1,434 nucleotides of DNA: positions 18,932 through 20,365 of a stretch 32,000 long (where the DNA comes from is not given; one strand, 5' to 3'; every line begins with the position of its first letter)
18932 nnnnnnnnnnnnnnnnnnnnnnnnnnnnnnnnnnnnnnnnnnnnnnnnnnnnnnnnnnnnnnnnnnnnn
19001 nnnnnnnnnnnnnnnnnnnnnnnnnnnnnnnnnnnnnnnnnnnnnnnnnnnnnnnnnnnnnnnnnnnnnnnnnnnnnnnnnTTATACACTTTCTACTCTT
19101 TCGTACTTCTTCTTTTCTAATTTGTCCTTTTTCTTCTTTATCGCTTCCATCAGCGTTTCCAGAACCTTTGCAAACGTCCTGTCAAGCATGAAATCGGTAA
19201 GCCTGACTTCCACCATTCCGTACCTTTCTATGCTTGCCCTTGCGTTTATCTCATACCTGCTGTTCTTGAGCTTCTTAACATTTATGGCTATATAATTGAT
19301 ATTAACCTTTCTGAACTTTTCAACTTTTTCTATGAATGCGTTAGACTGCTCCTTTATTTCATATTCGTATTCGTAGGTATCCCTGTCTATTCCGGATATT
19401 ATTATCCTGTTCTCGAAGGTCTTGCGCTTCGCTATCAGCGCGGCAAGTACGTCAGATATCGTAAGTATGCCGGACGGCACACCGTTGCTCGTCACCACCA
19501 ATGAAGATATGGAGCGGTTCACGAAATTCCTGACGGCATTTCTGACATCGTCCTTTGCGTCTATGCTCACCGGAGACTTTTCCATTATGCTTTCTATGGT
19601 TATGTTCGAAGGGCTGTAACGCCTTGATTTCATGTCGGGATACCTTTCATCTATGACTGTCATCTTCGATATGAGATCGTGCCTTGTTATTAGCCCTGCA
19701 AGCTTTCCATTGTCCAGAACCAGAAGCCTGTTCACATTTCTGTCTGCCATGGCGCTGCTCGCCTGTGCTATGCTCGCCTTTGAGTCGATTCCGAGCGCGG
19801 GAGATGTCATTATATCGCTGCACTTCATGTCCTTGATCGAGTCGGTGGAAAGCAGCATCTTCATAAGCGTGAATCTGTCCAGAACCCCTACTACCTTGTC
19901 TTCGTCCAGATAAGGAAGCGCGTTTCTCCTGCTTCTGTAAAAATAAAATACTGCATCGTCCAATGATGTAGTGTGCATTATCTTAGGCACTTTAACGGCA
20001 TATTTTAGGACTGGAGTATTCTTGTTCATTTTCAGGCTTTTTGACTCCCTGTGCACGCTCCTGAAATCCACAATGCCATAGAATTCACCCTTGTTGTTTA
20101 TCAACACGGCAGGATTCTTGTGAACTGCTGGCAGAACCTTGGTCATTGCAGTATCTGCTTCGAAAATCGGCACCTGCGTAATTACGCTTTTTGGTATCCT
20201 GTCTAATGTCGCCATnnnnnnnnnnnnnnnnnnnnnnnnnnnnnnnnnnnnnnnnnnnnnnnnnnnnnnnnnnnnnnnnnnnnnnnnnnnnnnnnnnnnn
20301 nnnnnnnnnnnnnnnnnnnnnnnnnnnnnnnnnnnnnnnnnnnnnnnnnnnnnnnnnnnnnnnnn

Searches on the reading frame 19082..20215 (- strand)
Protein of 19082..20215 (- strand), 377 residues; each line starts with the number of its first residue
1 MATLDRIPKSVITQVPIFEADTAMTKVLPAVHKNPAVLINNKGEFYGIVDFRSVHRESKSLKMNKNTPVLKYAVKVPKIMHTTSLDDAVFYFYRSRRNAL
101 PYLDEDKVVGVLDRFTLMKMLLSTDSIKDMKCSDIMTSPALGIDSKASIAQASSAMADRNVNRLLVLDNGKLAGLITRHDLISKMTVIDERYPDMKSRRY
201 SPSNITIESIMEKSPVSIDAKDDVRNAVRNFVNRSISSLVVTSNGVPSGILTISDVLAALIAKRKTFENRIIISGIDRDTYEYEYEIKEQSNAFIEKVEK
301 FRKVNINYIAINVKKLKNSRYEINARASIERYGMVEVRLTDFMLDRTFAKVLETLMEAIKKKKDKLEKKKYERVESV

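Call 9: search_protein_families(library=pfam, proteins=[window:19082-20215:-])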
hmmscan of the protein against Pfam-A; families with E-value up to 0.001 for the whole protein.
window:19082-20215:- (377 aa): 1 family
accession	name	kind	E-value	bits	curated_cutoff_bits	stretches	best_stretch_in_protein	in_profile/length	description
PF00571.33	CBS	-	8.7e-30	103.3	24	2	133-184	2-54/57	CBS domain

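Call 14: find_homologous_proteins(query=window:19082-20215:-)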
Query window:19082-20215:- (377 aa): 40 proteins with E <= 0.001 among 4743 candidates.
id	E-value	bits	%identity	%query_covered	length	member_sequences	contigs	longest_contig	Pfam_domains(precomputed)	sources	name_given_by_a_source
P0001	4.9e-233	790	99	100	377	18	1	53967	PF00571.34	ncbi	-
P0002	5.8e-228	774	96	100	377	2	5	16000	PF00571.34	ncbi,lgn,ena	-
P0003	5.2e-223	757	94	100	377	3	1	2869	PF00571.34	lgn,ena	-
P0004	1.4e-214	730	90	100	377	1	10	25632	PF00571.34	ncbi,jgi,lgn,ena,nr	ncbi:CBS domain-containing protein [Candidatus Marsarchaeota archaeon]|jgi:CBS domain-containing pro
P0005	3.5e-182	623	75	100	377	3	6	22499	PF00571.34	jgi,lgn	jgi:CBS-domain-containing membrane protein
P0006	7.6e-182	622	74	100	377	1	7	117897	PF00571.34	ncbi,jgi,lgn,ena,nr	ncbi:MAG: CBS domain-containing protein [Candidatus Marsarchaeota archaeon]|jgi:CBS-domain-containin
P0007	9.7e-175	599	91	82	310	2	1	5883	PF00571.34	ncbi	ncbi:MAG: CBS domain-containing protein, partial [Candidatus Parvarchaeum sp.]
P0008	2.7e-174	597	72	100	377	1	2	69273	PF00571.34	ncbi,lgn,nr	ncbi:MAG: CBS domain-containing protein [Candidatus Marsarchaeota archaeon]|nr:CBS domain-containing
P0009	3.6e-170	584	70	100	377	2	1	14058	PF00571.34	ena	-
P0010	3.6e-139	482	56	100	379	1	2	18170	PF00571.34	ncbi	-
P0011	5.6e-134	465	71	79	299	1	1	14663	PF00571.34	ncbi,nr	ncbi:CBS domain-containing protein, partial [Candidatus Marsarchaeota archaeon]|nr:CBS domain-contai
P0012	9.7e-98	346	44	99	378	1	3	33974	PF00571.34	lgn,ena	-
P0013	1.1e-94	336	42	99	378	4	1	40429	PF00571.34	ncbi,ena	-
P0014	1.2e-91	326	43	97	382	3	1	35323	PF00571.34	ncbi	ncbi:MAG: CBS domain-containing protein [Candidatus Micrarchaeia archaeon]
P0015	2.2e-87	312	41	100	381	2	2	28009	PF00571.34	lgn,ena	-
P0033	1.7e-67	246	34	97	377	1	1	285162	PF00571.34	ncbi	ncbi:MAG: CBS domain-containing protein [Candidatus Micrarchaeota archaeon]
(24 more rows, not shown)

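Call 15: find_encoding_contigs(protein=P0004, flank=4000, max_places=3)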
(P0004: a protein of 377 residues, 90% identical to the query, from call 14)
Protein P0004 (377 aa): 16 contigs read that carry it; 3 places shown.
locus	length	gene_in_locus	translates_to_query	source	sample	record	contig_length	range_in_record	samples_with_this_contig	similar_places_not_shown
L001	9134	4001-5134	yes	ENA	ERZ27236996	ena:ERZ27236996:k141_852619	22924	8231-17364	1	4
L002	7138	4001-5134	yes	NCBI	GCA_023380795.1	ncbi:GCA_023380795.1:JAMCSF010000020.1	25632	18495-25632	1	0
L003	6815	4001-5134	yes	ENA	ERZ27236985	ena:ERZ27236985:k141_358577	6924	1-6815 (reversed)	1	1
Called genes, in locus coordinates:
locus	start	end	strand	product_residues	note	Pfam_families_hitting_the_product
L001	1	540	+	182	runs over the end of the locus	-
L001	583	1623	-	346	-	PF00293:NUDIX, PF03167:UDG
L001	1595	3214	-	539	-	PF09721:Exosortase_EpsH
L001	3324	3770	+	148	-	PF01951:Archease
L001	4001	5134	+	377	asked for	PF00571:CBS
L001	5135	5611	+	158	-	-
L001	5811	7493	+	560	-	PF08915:tRNA-Thr_ED, PF00587:tRNA-synt_2b, PF03129:HGTP_anticodon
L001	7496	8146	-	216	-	PF04981:NMD3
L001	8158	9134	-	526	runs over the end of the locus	PF02355:SecD_SecF_C (weak)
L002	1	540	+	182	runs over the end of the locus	-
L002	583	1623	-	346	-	PF00293:NUDIX, PF03167:UDG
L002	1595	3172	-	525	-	PF09721:Exosortase_EpsH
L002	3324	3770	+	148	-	PF01951:Archease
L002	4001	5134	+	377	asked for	PF00571:CBS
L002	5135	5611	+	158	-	-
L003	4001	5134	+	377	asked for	PF00571:CBS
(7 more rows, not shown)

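Call 16: find_encoding_contigs(protein=P0006, flank=4000, max_places=3)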
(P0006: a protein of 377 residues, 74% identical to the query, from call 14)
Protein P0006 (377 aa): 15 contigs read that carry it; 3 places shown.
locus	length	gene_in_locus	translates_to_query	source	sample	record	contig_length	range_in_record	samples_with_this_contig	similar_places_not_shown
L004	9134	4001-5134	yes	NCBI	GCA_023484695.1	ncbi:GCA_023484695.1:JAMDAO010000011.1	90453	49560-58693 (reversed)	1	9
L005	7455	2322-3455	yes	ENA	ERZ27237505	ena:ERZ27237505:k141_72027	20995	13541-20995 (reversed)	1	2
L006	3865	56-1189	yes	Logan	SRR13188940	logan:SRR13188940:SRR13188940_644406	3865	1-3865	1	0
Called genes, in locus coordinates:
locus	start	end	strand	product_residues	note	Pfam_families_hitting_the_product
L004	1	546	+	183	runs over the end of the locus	-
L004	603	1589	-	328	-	PF00293:NUDIX, PF03167:UDG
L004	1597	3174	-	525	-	PF09721:Exosortase_EpsH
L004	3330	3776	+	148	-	PF01951:Archease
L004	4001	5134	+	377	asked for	PF00571:CBS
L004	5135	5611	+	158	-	-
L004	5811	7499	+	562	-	PF08915:tRNA-Thr_ED, PF00587:tRNA-synt_2b, PF03129:HGTP_anticodon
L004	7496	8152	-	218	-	PF04981:NMD3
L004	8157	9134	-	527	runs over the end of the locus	PF02355:SecD_SecF_C (weak)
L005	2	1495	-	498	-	?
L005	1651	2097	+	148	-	PF01951:Archease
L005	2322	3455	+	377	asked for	PF00571:CBS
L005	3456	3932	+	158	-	-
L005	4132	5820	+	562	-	PF08915:tRNA-Thr_ED, PF00587:tRNA-synt_2b, PF03129:HGTP_anticodon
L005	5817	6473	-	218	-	PF04981:NMD3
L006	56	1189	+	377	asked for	PF00571:CBS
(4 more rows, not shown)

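Call 17: find_encoding_contigs(protein=P0008, flank=4000, max_places=2)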
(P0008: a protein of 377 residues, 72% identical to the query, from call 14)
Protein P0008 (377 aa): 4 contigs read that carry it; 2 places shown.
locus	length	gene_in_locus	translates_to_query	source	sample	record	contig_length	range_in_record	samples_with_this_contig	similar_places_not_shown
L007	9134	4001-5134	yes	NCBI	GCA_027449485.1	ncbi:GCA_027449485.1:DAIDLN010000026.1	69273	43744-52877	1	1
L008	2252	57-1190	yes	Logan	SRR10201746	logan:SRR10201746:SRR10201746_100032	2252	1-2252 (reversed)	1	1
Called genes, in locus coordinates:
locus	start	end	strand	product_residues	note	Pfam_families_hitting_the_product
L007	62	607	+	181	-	-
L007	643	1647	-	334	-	PF00293:NUDIX, PF03167:UDG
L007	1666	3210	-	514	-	PF09721:Exosortase_EpsH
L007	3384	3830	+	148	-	PF01951:Archease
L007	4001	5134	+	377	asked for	PF00571:CBS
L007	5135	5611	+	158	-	-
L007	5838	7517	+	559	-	PF08915:tRNA-Thr_ED, PF00587:tRNA-synt_2b, PF03129:HGTP_anticodon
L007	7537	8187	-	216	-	PF04981:NMD3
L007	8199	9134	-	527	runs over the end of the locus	PF02355:SecD_SecF_C (weak)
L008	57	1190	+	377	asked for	PF00571:CBS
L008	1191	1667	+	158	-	-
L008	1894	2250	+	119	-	?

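Call 18: find_encoding_contigs(protein=P0010, flank=4000, max_places=2)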
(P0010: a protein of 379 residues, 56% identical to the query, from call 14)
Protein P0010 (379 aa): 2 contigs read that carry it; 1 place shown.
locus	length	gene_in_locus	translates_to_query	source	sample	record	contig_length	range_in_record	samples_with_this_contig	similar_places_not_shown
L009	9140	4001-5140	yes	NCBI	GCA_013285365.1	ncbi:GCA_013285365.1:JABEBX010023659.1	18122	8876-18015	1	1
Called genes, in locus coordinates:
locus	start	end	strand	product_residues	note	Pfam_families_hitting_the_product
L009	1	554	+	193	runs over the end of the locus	-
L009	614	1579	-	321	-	PF00293:NUDIX, PF03167:UDG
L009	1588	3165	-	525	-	PF09721:Exosortase_EpsH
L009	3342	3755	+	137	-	PF01951:Archease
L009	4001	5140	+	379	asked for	PF00571:CBS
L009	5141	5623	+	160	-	-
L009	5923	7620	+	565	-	PF08915:tRNA-Thr_ED, PF00587:tRNA-synt_2b, PF03129:HGTP_anticodon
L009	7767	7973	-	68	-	-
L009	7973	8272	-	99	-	-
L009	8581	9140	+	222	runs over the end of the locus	?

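Call 24: find_encoding_contigs(protein=P0012, flank=2500, max_places=1)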
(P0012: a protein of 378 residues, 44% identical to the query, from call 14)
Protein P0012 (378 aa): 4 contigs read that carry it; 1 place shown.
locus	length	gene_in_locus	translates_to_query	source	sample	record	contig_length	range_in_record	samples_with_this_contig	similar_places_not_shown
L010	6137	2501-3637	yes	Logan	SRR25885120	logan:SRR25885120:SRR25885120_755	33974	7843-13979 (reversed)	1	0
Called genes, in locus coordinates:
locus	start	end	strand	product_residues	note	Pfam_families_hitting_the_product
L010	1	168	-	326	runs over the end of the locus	PF00293:NUDIX, PF03167:UDG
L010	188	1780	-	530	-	PF09721:Exosortase_EpsH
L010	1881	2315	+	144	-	PF01951:Archease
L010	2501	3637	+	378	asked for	PF00571:CBS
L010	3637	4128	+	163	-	-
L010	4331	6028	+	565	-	PF08915:tRNA-Thr_ED, PF00587:tRNA-synt_2b, PF03129:HGTP_anticodon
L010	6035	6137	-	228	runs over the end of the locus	PF04981:NMD3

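Call 25: find_encoding_contigs(protein=P0014, flank=2500, max_places=1)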
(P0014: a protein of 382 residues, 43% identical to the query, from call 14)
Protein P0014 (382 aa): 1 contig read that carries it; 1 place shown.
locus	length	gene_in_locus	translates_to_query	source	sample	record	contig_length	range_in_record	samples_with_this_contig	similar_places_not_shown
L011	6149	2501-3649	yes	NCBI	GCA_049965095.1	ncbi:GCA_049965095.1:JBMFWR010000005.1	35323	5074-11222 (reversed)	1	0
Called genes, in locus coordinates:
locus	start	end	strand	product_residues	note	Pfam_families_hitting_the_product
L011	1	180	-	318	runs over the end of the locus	PF00293:NUDIX, PF03167:UDG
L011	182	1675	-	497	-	PF09721:Exosortase_EpsH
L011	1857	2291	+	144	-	PF01951:Archease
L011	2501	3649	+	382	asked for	PF00571:CBS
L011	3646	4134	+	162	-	-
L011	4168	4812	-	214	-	PF04981:NMD3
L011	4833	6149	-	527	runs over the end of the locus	PF02355:SecD_SecF_C (weak)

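Call 26: find_encoding_contigs(protein=P0033, flank=2500, max_places=1)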
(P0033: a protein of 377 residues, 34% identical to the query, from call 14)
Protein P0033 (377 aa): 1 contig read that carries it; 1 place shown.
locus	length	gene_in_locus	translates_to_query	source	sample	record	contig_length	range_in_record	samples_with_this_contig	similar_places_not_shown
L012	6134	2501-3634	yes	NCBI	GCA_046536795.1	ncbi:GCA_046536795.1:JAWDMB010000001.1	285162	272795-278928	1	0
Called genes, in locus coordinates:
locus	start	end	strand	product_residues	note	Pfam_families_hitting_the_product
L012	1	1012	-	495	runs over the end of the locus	PF09721:Exosortase_EpsH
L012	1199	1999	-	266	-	PF00227:Proteasome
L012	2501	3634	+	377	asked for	PF00571:CBS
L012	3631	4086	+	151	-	-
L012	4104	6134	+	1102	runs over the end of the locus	PF13385:Laminin_G_3, PF02973:Sialidase (faint), PF00354:Pentaxin (faint), PF13385:Laminin_G_3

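Call 39: find_encoding_contigs(protein=P0001, flank=1000, max_places=3)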
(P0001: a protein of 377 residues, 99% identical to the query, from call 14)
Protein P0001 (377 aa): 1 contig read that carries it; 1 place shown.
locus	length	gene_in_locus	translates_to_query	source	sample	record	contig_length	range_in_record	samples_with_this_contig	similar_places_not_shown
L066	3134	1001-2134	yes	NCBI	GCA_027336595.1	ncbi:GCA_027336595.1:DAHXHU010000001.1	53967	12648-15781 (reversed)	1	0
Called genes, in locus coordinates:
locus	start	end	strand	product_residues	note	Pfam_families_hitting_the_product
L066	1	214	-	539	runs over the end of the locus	PF09721:Exosortase_EpsH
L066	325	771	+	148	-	PF01951:Archease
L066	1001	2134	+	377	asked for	PF00571:CBS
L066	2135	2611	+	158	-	-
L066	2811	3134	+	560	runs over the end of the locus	PF08915:tRNA-Thr_ED, PF00587:tRNA-synt_2b, PF03129:HGTP_anticodon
